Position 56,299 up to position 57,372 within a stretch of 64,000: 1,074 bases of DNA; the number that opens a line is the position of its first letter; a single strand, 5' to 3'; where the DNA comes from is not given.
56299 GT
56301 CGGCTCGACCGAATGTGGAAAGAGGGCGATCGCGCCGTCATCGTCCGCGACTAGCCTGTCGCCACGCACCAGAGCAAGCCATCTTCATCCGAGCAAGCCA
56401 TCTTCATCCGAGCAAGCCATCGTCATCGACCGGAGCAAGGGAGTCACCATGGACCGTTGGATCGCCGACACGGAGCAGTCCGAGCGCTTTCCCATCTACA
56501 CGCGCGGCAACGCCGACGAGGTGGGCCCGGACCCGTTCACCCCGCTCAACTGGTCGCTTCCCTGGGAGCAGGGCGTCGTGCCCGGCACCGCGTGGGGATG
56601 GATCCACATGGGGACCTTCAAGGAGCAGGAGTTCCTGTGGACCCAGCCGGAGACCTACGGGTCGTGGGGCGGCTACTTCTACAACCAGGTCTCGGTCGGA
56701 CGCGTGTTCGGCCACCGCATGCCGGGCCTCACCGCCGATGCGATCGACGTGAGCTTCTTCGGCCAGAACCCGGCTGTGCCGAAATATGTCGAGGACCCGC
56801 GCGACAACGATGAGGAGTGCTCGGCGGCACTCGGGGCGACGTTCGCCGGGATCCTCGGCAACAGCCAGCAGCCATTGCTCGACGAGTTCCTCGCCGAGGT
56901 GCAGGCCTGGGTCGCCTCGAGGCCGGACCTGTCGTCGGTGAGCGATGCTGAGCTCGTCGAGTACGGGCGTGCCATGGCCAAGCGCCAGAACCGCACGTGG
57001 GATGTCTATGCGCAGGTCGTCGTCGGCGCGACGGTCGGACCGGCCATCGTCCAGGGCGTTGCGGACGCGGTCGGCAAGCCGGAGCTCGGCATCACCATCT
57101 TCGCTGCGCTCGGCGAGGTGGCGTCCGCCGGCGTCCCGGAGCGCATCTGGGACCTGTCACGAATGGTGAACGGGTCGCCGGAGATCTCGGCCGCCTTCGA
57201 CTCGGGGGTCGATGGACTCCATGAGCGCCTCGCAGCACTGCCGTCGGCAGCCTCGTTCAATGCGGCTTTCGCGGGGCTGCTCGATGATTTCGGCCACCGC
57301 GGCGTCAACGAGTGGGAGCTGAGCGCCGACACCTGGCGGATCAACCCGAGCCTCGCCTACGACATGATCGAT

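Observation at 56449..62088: Two ATP-grasp-less swivel-histidine (RPH / PEP-synthase-like) paralogues bracketing a histidine phosphatase and a stand-alone Rieske oxygenase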

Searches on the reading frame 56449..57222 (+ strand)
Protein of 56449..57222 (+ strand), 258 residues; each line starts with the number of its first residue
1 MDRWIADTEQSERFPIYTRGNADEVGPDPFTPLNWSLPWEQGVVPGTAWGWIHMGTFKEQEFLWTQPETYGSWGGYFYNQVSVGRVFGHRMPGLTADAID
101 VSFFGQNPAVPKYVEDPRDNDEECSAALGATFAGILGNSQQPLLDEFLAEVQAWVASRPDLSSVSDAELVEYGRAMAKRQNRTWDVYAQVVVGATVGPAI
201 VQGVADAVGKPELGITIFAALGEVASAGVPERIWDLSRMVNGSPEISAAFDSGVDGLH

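Call 107: search_protein_representatives(protein=window:56449-57222:+)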
Query: 258 residues. Proteins with E-value up to 0.001 (for the whole library): 597; up to 1e-10: 337; up to 1e-30: 74. The best 150 are listed.
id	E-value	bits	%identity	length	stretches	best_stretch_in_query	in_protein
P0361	2.5e-84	299.4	59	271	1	1-223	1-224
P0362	8.0e-81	287.9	52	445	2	4-255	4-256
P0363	2.1e-72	260.3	46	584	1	1-257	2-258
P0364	1.3e-68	247.8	45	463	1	1-257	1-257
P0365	1.5e-68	247.6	94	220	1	1-110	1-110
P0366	5.0e-66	239.3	51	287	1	44-257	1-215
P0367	4.7e-65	236.1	75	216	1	5-139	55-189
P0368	4.2e-52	193.7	41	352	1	2-257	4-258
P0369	1.4e-50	188.7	42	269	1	2-255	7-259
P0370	4.5e-50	187.0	40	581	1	1-255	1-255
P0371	4.7e-49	183.7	39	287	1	2-252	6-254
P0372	1.8e-48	181.8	37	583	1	2-257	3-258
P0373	6.3e-48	180.0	42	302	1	1-243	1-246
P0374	8.9e-47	176.2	38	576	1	3-257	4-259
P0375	1.1e-44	169.4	40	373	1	15-255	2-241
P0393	2.2e-40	155.3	39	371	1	3-245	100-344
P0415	1.1e-34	136.6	38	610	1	5-254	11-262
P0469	1.1e-25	107.0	32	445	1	6-256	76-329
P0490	8.1e-24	100.9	31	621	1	3-257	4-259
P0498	4.8e-23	98.4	33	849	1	4-257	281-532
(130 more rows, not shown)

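Call 108: search_protein_families(library=pfam, proteins=[P0498, P0490, P0415, P0393, P0469], max_evalue=0.001)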
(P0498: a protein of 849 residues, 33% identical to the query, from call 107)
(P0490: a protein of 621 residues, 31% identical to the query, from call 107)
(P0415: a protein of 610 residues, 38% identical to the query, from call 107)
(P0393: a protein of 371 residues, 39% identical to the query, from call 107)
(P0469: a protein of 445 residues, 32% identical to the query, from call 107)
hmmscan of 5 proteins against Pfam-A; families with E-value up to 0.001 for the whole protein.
P0498 (849 aa): 5 families
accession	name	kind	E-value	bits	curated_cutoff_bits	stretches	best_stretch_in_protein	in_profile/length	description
PF00106.31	adh_short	-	1.3e-48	165.6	26.6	1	7-191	2-191/195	short chain dehydrogenase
PF13561.12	adh_short_C2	-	3.6e-35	122.1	27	1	12-195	1-189/236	Enoyl-(Acyl carrier protein) reductase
PF00391.29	PEP-utilizers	-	4.6e-21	74.6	23.1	1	770-839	3-72/72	PEP-utilising enzyme, mobile domain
PF08659.16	KR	-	3.4e-11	43.8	22.6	1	8-164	3-164/180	KR domain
PF01370.27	Epimerase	-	7.5e-06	26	20.9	1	8-165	1-158/240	NAD dependent epimerase/dehydratase family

P0490 (621 aa): 1 family
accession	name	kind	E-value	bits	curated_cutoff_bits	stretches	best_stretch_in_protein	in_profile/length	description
PF00391.29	PEP-utilizers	-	1.9e-15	56.7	23.1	1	523-591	2-70/72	PEP-utilising enzyme, mobile domain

P0415 (610 aa): 0 families

P0393 (371 aa): 1 family
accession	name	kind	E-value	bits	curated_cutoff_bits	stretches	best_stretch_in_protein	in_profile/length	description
PF00391.29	PEP-utilizers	-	6.5e-22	77.4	23.1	1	11-81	2-72/72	PEP-utilising enzyme, mobile domain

P0469 (445 aa): 0 families
